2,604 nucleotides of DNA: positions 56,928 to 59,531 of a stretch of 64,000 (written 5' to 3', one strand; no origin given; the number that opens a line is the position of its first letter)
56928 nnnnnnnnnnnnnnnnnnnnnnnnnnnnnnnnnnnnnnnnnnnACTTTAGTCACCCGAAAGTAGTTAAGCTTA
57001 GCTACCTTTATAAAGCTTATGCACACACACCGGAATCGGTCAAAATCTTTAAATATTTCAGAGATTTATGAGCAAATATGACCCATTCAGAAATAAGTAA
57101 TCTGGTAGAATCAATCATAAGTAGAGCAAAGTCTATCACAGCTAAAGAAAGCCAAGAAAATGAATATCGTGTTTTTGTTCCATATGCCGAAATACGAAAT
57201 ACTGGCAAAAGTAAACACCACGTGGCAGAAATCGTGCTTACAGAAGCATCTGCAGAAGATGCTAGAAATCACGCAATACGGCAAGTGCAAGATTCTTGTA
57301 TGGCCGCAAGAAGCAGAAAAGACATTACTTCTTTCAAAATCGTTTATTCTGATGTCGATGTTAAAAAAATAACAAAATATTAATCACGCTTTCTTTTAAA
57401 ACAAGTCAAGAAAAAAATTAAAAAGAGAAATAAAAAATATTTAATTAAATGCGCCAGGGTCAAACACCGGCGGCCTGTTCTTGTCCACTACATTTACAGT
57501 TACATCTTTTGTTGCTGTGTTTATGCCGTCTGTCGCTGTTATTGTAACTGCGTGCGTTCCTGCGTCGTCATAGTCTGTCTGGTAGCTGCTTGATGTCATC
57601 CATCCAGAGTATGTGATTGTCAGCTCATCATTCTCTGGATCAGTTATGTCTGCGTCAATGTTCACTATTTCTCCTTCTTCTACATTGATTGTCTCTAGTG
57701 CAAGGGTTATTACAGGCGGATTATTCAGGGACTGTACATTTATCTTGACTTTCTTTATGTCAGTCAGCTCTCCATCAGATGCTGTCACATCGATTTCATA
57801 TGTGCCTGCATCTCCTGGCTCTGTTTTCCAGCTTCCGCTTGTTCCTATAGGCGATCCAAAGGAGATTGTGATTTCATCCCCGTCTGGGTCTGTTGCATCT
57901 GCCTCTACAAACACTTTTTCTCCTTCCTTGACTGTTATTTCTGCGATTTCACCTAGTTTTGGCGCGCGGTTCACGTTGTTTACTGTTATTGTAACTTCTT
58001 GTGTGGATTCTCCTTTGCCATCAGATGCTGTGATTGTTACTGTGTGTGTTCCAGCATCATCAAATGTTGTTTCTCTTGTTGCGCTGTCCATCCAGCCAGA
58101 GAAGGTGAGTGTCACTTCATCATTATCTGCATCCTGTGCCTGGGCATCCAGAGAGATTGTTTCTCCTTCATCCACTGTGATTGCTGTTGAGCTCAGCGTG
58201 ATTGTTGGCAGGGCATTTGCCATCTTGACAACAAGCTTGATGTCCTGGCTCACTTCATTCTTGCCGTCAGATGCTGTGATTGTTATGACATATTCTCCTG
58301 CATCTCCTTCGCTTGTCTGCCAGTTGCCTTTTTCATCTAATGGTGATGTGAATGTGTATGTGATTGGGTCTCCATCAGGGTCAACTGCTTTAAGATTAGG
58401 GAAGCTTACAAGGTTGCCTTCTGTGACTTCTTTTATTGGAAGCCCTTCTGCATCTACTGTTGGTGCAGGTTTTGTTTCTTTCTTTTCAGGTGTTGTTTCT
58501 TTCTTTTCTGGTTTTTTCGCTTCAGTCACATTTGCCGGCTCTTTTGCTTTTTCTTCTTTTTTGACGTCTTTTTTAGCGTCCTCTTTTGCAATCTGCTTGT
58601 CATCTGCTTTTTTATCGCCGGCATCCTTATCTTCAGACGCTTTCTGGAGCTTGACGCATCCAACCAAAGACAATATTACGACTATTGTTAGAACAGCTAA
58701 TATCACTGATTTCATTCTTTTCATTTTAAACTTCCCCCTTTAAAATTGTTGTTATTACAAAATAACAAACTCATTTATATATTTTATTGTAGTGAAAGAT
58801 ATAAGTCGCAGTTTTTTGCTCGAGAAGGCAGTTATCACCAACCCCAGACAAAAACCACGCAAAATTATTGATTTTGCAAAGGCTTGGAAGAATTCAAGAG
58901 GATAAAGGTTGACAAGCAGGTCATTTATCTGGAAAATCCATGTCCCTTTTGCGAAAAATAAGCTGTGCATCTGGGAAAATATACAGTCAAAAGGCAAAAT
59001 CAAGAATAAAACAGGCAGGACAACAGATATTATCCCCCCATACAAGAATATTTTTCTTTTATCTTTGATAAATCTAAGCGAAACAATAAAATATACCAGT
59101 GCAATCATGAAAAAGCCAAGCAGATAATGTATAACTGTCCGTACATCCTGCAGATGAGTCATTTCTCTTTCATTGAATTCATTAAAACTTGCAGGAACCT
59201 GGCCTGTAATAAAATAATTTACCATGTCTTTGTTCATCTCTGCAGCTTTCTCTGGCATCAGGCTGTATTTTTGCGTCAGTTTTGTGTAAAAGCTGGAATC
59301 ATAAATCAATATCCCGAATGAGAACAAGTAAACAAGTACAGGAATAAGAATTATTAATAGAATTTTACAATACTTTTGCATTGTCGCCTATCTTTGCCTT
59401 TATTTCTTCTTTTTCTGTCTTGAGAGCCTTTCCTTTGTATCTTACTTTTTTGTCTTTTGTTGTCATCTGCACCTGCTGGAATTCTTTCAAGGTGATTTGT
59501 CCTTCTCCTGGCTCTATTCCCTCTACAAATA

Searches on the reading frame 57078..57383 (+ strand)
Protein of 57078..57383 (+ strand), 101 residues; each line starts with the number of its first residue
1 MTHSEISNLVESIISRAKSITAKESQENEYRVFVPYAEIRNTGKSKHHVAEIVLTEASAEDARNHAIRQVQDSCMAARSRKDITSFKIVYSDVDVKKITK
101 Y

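Call 3: search_protein_families(library=pfam, proteins=[window:57078-57383:+], max_evalue=0.01)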
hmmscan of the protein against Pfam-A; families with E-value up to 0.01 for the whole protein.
window:57078-57383:+ (101 aa): 1 family
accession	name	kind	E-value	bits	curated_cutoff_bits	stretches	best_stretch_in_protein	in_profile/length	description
PF25108.1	YMR265C_C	-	0.009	16.5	30.5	1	3-90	17-103/189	YMR265C C-terminal domain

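Call 35: find_homologous_proteins(query=window:57078-57383:+, max_evalue=0.01)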
Query window:57078-57383:+ (101 aa): 3 proteins with E <= 0.01 among 3 candidates.
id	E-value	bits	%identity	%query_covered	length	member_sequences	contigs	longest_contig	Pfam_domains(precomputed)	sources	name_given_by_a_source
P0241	5.3e-56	204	100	100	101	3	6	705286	-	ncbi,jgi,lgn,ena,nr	ncbi:hypothetical protein KY346_00785 [Candidatus Woesearchaeota archaeon]|nr:hypothetical protein [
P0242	4.2e-36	141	71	100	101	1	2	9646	-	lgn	-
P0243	1.6e-19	88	55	100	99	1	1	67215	-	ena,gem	-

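Call 39: find_encoding_contigs(protein=P0242, flank=10000, max_places=3)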
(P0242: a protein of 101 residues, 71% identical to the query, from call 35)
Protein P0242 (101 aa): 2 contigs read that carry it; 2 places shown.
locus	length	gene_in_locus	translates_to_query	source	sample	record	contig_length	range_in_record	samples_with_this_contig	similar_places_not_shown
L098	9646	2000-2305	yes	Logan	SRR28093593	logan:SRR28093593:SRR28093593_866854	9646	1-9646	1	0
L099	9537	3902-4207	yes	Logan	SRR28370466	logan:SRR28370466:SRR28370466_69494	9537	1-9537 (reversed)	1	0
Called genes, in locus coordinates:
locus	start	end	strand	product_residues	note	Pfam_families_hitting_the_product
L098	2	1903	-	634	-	?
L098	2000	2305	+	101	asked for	-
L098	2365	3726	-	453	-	PF17803:Cadherin_4 (faint), PF17963:Big_9 (faint), PF18911:PKD_4 (faint), PF00801:PKD (faint), PF18981:InlK_D3 (faint), PF21027:Sde0182_C (faint), PF19410:DUF5980 (faint), PF13927:Ig_3 (faint)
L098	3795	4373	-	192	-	PF07314:Lit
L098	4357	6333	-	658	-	PF00133:tRNA-synt_1, PF01406:tRNA-synt_1e (faint), PF09334:tRNA-synt_1g, PF00133:tRNA-synt_1 (weak), PF09334:tRNA-synt_1g, PF00133:tRNA-synt_1, PF08264:Anticodon_1, PF01588:tRNA_bind, +1 more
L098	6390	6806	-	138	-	PF24441:DUF7560 (faint)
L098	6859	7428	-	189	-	-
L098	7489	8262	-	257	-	PF27296:MJ1341_C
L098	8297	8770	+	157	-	PF01209:Ubie_methyltran (weak), PF13489:Methyltransf_23, PF13847:Methyltransf_31, PF08241:Methyltransf_11, PF08242:Methyltransf_12, PF13649:Methyltransf_25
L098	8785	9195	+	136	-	-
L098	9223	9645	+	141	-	?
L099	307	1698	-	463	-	-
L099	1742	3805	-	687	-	PF02463:SMC_N (faint), PF13476:AAA_23, PF13555:AAA_29 (faint), PF13304:AAA_21 (weak)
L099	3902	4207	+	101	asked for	-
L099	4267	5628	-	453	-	PF17803:Cadherin_4 (faint), PF17963:Big_9 (faint), PF18911:PKD_4 (faint), PF00801:PKD (faint), PF18981:InlK_D3 (faint), PF21027:Sde0182_C (faint), PF19410:DUF5980 (faint), PF13927:Ig_3 (faint)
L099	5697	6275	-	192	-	PF07314:Lit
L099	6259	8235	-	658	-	PF00133:tRNA-synt_1, PF01406:tRNA-synt_1e (faint), PF09334:tRNA-synt_1g, PF00133:tRNA-synt_1 (weak), PF09334:tRNA-synt_1g, PF00133:tRNA-synt_1, PF08264:Anticodon_1, PF01588:tRNA_bind, +1 more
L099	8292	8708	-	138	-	PF24441:DUF7560 (faint)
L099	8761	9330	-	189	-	-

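Call 51: search_protein_families(library=padloc, proteins=[window:57078-57383:+], max_evalue=0.01)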
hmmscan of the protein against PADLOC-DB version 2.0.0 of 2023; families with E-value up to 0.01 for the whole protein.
window:57078-57383:+ (101 aa): 0 families

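Call 52: predict_structure(alignment_id=A4)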
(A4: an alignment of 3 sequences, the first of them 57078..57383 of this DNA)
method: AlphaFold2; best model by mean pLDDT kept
length: 101 residues; sequences in the alignment: 3
mean_pLDDT: 80.7   pTM: 0.62
mean pLDDT of the five models: 80.7, 80.6, 79.1, 78.4, 75.1
residues with pLDDT >= 90: 41; 70-90: 32; 50-70: 22; < 50: 6
segments of 3 or more residues with pLDDT < 50: 19-24
pLDDT, mean of each block of 10 residues (from residue 1): 65 57 65 92 88 92 94 85 84 87 52
secondary structure, 60 per line:
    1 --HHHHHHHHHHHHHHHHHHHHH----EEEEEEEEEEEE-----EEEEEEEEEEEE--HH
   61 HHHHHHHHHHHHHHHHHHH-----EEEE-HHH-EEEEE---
elements in order: H3-23 E28-39 E45-56 H59-79 E85-88 E94-98

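Call 55: fold_search(model_id=the predicted structure, library=pdb)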
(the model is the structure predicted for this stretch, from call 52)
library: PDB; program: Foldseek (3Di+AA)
matches with E <= 10: 619; with E <= 0.001: 0
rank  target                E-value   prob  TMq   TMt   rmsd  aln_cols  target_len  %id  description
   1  6skf_BT               1.4e-01  0.75  0.34  0.42   4.8        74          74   16  Cryo-EM Structure of T. kodakarensis 70S ribosome (released 2020-07-29)
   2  8ova_BS               2.3e-01  0.90  0.44  0.27   4.7        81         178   18  CRYO-EM STRUCTURE OF TRYPANOSOMA BRUCEI PROCYCLIC FORM 80S RIBOSOME : PARENTAL STRAIN (released 2023-11-29)
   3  2w7o_A                2.5e-01  0.35  0.26  0.10  19.0        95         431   10  Structure and Activity of Bypass Synthesis by Human DNA Polymerase Kappa Opposite the 7,8-Dihydro-8-oxodeoxyguanosine  (released 2009-06-16)
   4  5i2m_B                2.6e-01  0.16  0.24  0.08  13.2        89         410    8  CRYSTAL STRUCTURE OF VSV-INDIANA (MUDD-SUMMERS STRAIN) GLYCOPROTEIN UNDER ITS ACIDIC CONFORMATION (released 2016-02-24)
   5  4uje_CS               3.0e-01  0.72  0.38  0.25   4.7        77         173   16  Regulation of the mammalian elongation cycle by 40S subunit rolling: a eukaryotic-specific ribosome rearrangement (released 2014-07-16)
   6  2xgp_A                3.0e-01  0.25  0.25  0.08  10.2        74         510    9  Yeast DNA polymerase eta in complex with C8-2-acetylaminofluorene containing DNA (released 2010-11-03)
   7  5i2m_C                3.0e-01  0.15  0.25  0.08  13.0        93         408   10  CRYSTAL STRUCTURE OF VSV-INDIANA (MUDD-SUMMERS STRAIN) GLYCOPROTEIN UNDER ITS ACIDIC CONFORMATION (released 2016-02-24)
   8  4l5n_C                3.8e-01  0.35  0.27  0.45   5.1        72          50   15  Crystallographic Structure of HHV-1 Uracil-DNA Glycosylase complexed with the Bacillus phage PZA inhibitor protein p56 (released 2013-08-07)
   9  5t5h_S                4.1e-01  0.72  0.38  0.24   5.3        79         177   18  Structure and assembly model for the Trypanosoma cruzi 60S ribosomal subunit (released 2016-10-12)
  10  3e0j_B                4.3e-01  0.23  0.27  0.21  13.2        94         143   16  X-ray structure of the complex of regulatory subunits of human DNA polymerase delta (released 2008-12-16)
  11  4l5n_D                4.9e-01  0.33  0.27  0.45   5.1        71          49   15  Crystallographic Structure of HHV-1 Uracil-DNA Glycosylase complexed with the Bacillus phage PZA inhibitor protein p56 (released 2013-08-07)
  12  2w7p_A                4.9e-01  0.23  0.26  0.10  19.3        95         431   10  Structure and Activity of Bypass Synthesis by Human DNA Polymerase Kappa Opposite the 7,8-Dihydro-8-oxodeoxyguanosine  (released 2009-06-16)
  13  3zoq_C                5.2e-01  0.28  0.27  0.41   5.1        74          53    9  Structure of BsUDG-p56 complex (released 2013-05-22)
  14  5aj0_AS               5.9e-01  0.54  0.37  0.24   4.7        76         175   16  Cryo electron microscopy of actively translating human polysomes (POST state). (released 2015-05-20)
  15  4u7c_A                5.9e-01  0.21  0.26  0.10  19.2        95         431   10  Structure of DNA polymerase kappa in complex with benzopyrene adducted DNA (released 2016-01-27)
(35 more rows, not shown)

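Call 72: search_protein_representatives(alignment_id=A4)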
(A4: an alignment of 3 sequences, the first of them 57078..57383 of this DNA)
Query: 3 sequences, 101 profile positions. Proteins with E-value up to 0.001 (for the whole library): 11; up to 1e-10: 2; up to 1e-30: 2. The best 11 are listed.
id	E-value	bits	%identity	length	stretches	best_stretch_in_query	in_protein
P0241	5.8e-52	190.3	-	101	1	1-101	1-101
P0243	1.4e-47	176.2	-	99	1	1-101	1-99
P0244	5.2e-09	52.4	-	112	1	4-97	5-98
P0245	1.4e-08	51.0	-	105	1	18-100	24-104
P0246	2.0e-06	44.1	-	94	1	6-92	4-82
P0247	1.7e-05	41.2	-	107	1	4-89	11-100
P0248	3.7e-05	40.1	-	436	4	25-76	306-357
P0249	4.1e-05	39.9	-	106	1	14-88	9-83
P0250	4.4e-04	36.6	-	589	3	26-76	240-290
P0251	7.8e-04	35.8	-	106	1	9-90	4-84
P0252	8.7e-04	35.7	-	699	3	33-64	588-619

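Call 75: find_encoding_contigs(protein=P0247, flank=6000, max_places=2)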
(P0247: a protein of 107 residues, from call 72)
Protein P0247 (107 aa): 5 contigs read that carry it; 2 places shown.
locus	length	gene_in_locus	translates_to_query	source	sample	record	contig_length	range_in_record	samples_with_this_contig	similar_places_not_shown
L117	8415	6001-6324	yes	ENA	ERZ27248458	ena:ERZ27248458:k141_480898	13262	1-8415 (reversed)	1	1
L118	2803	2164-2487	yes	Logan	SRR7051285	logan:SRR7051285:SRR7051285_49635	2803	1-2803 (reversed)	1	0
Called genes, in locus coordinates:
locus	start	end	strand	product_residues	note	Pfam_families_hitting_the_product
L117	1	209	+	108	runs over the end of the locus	-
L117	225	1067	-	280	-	PF21686:LigD_Prim-Pol (faint)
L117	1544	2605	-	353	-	PF02784:Orn_Arg_deC_N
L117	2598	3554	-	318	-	PF01916:DS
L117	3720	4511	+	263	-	PF02735:Ku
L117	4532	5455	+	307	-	PF01068:DNA_ligase_A_M, PF01331:mRNA_cap_enzyme (faint), PF09414:RNA_ligase, PF04679:DNA_ligase_A_C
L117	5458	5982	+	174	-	PF03167:UDG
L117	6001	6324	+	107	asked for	-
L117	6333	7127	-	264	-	PF04414:tRNA_deacylase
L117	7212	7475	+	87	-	-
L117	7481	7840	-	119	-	-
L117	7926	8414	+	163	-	?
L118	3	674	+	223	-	?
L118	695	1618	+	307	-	PF01068:DNA_ligase_A_M, PF01331:mRNA_cap_enzyme (faint), PF09414:RNA_ligase, PF04679:DNA_ligase_A_C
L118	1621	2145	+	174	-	PF03167:UDG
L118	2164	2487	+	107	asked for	-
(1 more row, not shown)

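Call 76: find_encoding_contigs(protein=P0249, flank=8000, max_places=3)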
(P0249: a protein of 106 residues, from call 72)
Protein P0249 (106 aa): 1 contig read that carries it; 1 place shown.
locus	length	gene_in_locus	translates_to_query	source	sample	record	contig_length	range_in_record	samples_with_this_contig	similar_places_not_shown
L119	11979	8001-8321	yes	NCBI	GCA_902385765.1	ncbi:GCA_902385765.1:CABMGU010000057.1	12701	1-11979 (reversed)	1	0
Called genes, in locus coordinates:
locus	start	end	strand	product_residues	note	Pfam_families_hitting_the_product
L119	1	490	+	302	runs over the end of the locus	PF00890:FAD_binding_2 (weak), PF01134:GIDA (faint), PF01266:DAO (faint), PF03486:HI0933_like (faint), PF07992:Pyr_redox_2, PF13241:NAD_binding_7 (faint), PF13738:Pyr_redox_3, PF00070:Pyr_redox, +1 more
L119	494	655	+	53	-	PF01455:HupF_HypC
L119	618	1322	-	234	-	PF19927:DUF6390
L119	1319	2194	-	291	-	PF00892:EamA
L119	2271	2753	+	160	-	PF01058:Oxidored_q6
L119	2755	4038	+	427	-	PF00374:NiFeSe_Hases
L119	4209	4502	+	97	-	-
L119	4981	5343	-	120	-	-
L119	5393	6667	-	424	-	PF04542:Sigma70_r2, PF04545:Sigma70_r4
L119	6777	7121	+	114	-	-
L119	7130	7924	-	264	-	PF00990:GGDEF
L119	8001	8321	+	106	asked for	-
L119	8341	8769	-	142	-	-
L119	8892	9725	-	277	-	-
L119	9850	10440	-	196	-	-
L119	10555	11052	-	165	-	-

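Call 81: search_protein_families(library=pfam, proteins=[L119:7130-7924:-, L119:5393-6718:-, L119:8341-8769:-, L119:8892-9728:-, L119:9850-10440:-, L119:6777-7121:+, L119:8001-8321:+, L117:6001-6324:+, L117:5458-5982:+], max_evalue=0.01)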
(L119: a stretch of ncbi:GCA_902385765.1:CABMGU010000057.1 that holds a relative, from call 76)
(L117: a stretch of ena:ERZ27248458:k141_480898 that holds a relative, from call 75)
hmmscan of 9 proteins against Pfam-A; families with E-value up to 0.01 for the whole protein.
L119:7130-7924:- (264 aa): 1 family
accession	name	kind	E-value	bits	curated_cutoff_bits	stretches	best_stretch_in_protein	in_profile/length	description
PF00990.26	GGDEF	-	3e-22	79.5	23.8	1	51-231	2-161/161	Diguanylate cyclase, GGDEF domain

L119:5393-6718:- (441 aa): 3 families
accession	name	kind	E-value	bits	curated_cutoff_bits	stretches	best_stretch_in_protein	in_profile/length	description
PF04542.20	Sigma70_r2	-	7.2e-17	61.4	24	1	205-272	3-70/71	Sigma-70 region 2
PF04545.22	Sigma70_r4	-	4.3e-15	55.4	24.1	1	374-424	2-49/50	Sigma-70, region 4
PF04539.22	Sigma70_r3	-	0.00025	21.5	25.3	1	289-360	8-77/78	Sigma-70 region 3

L119:8341-8769:- (142 aa): 0 families

L119:8892-9728:- (278 aa): 0 families

L119:9850-10440:- (196 aa): 0 families

L119:6777-7121:+ (114 aa): 1 family
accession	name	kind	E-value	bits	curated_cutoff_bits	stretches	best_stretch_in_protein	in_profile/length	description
PF13326.11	PSII_Pbs27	-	0.0021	18.8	25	0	69-105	101-137/140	Photosystem II Pbs27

L119:8001-8321:+ (106 aa): 0 families

L117:6001-6324:+ (107 aa): 0 families

L117:5458-5982:+ (174 aa): 1 family
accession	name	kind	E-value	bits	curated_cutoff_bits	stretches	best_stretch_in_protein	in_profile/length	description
PF03167.25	UDG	-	1.4e-35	122.8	24.3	1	28-161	1-139/141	Uracil DNA glycosylase superfamily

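Call 91: search_protein_families(library=ncbifam, proteins=[L119:5393-6718:-, L119:2755-4038:+], max_evalue=0.00001)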
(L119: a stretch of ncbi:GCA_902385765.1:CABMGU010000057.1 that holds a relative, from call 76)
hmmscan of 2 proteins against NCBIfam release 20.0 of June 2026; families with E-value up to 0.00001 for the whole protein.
L119:5393-6718:- (441 aa): 42 families (the best 25 are shown)
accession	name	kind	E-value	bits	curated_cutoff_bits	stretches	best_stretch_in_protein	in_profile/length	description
NF004208.0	PRK05658.1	equivalog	1.2e-74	252.5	555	1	202-437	396-630/631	RNA polymerase sigma factor RpoD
TIGR02393.1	RpoD_Cterm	equivalog_domain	7.8e-74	248.2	354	1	203-436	5-237/238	RNA polymerase sigma factor RpoD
NF041931.2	MzaA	equivalog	3.4e-71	241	800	1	31-438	331-716/726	MZA anti-phage system associated sigma-70 family RNA polymerase sigma factor MzaA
NF006666.0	PRK09210.1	equivalog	4.9e-68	230.1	572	1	201-437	135-370/370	RNA polymerase sigma factor RpoD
NF005643.0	PRK07406.1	equivalog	1.6e-67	228.3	500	1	202-435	164-395/397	RNA polymerase sigma factor RpoD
NF004562.0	PRK05901.1-4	equivalog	5.9e-64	216.5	779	1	183-437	301-554/571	RNA polymerase sigma factor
NF005920.0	PRK07921.1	subfamily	1.2e-62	211.8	464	1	204-434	96-325/328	RNA polymerase sigma factor SigB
TIGR02997.1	Sig70-cyanoRpoD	subfamily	1.4e-62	211.6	384.5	1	202-423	78-297/298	RNA polymerase sigma factor, RpoD/SigA family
NF004565.0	PRK05901.2-3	equivalog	5.6e-60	203.6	484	1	199-436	254-499/501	RNA polymerase sigma factor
NF004566.0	PRK05901.2-4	equivalog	7.2e-60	203.4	531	1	204-438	198-445/448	RNA polymerase sigma factor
NF004560.0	PRK05901.1-1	equivalog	1.1e-59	203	711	1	159-437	240-516/516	RNA polymerase sigma factor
TIGR02394.1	rpoS_proteo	equivalog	3.6e-59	200.6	378.7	1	204-429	52-276/285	RNA polymerase sigma factor RpoS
NF004207.0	PRK05657.1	equivalog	8.6e-58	196.2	394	1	204-427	95-317/329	RNA polymerase sigma factor RpoS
NF005785.0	PRK07598.1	equivalog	2.2e-57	194.8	554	1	199-437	176-412/415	RNA polymerase sigma factor SigC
NF004564.0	PRK05901.2-2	equivalog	4.1e-56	190.6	617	1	203-439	253-496/500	RNA polymerase sigma factor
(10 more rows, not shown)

L119:2755-4038:+ (427 aa): 9 families
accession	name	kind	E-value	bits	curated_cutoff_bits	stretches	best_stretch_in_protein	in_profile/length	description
NF040828.1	sulfhyd_ShyA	equivalog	8.8e-68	229.1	700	1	6-423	3-414/415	NAD(P)-dependent hydrogenase/sulfhydrogenase 2 subunit alpha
NF040832.1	sulfhyd_HydA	equivalog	1.9e-66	225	880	1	5-423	4-425/426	NADPH-dependent hydrogenase/sulfhydrogenase 1 subunit alpha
NF041785.2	VhuA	equivalog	1.2e-41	142.7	800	1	6-387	4-411/418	F420-non-reducing hydrogenase Vhu subunit A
NF033181.1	NiFeSe_hydrog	equivalog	1.5e-39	136.3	600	2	6-130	4-127/507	nickel-dependent hydrogenase large subunit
TIGR03295.1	frhA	equivalog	3.1e-37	128.5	392.5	1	8-423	7-398/412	coenzyme F420 hydrogenase subunit alpha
NF045518.1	H2_NiFeSe_large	exception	5.5e-35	121.1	780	2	5-193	3-202/485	NiFeSe hydrogenase large subunit HysA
NF007778.0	PRK10467.1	equivalog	1.1e-19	70.1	969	2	6-128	5-126/567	hydrogenase 2 large subunit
NF007550.0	PRK10170.1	equivalog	3.4e-17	62.1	1101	1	8-117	21-130/597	Ni/Fe-hydrogenase large subunit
NF041786.2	VhuU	equivalog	3.6e-07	29.9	70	1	404-422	11-29/45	F420-non-reducing hydrogenase selenoprotein subunit VhuU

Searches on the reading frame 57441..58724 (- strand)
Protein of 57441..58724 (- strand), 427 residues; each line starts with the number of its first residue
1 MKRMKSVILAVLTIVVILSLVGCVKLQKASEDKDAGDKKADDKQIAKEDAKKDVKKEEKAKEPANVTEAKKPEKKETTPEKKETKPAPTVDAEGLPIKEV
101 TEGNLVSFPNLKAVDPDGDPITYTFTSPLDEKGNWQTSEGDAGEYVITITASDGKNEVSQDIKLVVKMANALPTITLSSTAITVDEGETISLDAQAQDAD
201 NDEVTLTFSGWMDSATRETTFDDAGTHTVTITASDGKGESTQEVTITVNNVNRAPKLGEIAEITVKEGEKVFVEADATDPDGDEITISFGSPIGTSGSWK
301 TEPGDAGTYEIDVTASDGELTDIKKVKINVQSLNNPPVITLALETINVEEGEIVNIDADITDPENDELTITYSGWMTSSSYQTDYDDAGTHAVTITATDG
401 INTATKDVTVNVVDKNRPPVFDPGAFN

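Call 3: search_protein_families(library=pfam, proteins=[window:57441-58724:-], max_evalue=0.01)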
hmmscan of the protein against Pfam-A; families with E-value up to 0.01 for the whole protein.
window:57441-58724:- (427 aa): 16 families
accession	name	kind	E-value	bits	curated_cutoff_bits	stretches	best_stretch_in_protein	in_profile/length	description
PF00801.26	PKD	-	3.9e-20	72.1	23.5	2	176-248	3-80/80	PKD domain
PF17963.7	Big_9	-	2.1e-19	70.6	23.6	4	252-329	1-89/89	Bacterial Ig domain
PF17803.7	Cadherin_4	-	4.2e-12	46.8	25.1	1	243-298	2-60/71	Bacterial cadherin-like domain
PF18911.6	PKD_4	-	5.5e-12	46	27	2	170-248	1-83/85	PKD domain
PF19410.4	DUF5980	-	4e-08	34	27.1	0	345-414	30-95/97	Family of unknown function (DUF5980)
PF10989.13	DUF2808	-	1.2e-07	32.3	25.3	1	218-313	18-125/146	Protein of unknown function (DUF2808)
PF05345.18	He_PIG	-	4e-07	30.8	24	0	174-249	2-96/96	Putative Ig domain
PF09458.16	H_lectin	-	1.2e-06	29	24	0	172-216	13-57/67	H-type lectin domain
PF18981.6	InlK_D3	-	4.2e-06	27.2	25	0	218-249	43-74/75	Internalin K domain (D3/D4)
PF13927.12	Ig_3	-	4.7e-06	27.5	30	0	173-233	2-63/78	Immunoglobulin domain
PF09134.16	Invasin_D3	-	2.5e-05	25.1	33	0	174-251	6-85/98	Invasin, domain 3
PF21027.3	Sde0182_C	-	0.00018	22.4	27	0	189-253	1-54/83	Cellulose-binding protein Sde0182, C-terminal domain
PF07679.22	I-set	-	0.00028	21.3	23.7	0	218-246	62-90/90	Immunoglobulin I-set domain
PF13620.12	CarboxypepD_reg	-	0.00037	21.2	32.3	0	117-177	25-81/82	Carboxypeptidase regulatory-like domain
PF23722.1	Beta-sand_DEX1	-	0.0013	19.7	27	0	351-417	16-87/99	DEX1 beta-sandwich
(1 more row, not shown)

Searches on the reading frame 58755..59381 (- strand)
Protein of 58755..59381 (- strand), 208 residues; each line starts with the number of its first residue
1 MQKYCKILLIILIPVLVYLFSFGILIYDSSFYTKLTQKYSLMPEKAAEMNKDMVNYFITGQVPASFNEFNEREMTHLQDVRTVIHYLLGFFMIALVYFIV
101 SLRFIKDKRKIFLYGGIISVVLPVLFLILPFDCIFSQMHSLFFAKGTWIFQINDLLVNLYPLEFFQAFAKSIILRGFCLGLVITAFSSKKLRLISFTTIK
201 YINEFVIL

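Call 3: search_protein_families(library=pfam, proteins=[window:58755-59381:-], max_evalue=0.01)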
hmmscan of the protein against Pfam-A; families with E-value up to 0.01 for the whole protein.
window:58755-59381:- (208 aa): 1 family
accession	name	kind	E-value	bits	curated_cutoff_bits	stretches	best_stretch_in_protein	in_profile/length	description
PF07314.17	Lit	-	3.5e-17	63.4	24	1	7-165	1-176/176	Lipoprotein intramolecular transacylase Lit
